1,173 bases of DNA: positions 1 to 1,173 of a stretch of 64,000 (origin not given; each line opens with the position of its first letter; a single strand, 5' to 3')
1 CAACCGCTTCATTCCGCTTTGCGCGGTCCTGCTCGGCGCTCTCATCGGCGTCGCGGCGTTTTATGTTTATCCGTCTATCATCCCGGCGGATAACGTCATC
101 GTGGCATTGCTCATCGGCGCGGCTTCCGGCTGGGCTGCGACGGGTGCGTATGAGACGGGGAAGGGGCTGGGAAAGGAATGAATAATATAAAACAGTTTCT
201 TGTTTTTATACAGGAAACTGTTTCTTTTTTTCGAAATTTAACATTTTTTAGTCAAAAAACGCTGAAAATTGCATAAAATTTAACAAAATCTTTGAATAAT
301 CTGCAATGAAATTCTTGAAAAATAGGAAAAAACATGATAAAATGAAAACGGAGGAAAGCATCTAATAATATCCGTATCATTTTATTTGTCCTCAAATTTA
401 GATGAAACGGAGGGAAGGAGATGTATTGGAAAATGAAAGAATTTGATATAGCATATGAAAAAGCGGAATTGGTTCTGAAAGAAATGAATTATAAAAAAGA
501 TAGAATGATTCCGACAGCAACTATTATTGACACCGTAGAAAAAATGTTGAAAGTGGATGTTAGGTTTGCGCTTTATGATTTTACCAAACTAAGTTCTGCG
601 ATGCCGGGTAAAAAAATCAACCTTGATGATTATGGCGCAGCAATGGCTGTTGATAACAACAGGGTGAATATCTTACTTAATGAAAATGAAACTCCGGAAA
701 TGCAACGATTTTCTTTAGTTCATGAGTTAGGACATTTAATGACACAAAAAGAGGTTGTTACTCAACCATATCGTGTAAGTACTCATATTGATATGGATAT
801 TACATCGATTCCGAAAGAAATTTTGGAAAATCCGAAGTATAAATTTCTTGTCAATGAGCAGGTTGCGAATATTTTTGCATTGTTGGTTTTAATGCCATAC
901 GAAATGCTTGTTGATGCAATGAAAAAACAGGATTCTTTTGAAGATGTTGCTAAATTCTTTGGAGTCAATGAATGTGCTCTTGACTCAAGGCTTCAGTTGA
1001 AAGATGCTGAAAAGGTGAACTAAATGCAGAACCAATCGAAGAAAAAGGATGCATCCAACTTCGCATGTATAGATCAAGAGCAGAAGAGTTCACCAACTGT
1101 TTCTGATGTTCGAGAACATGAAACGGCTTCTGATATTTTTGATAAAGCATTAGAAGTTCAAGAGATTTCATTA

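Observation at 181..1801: The split catalase gene is also truncated at its 5' end against a low-GC ImmA-peptidase island (possible second, nested insertion)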

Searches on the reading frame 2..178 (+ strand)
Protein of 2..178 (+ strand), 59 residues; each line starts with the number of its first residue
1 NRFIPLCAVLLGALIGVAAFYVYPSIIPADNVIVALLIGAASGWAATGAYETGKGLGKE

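Call 6: search_protein_families(library=pfam, proteins=[window:2-178:+], max_evalue=0.01)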
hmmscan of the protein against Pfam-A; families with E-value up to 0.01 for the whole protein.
window:2-178:+ (59 aa): 1 family
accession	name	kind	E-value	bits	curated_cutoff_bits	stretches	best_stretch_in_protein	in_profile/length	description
PF16079.10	Phage_holin_5_2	-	7.6e-05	23.3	29.2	1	1-54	20-74/76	Phage holin family Hol44, in holin superfamily V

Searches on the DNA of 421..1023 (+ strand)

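Call 17: search_dna_similar(query=L002:1-11300:+, collection=phages, mode=near)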
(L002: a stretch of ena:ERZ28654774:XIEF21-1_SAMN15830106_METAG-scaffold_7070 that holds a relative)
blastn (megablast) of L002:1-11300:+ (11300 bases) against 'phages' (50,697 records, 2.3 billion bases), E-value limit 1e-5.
No match.
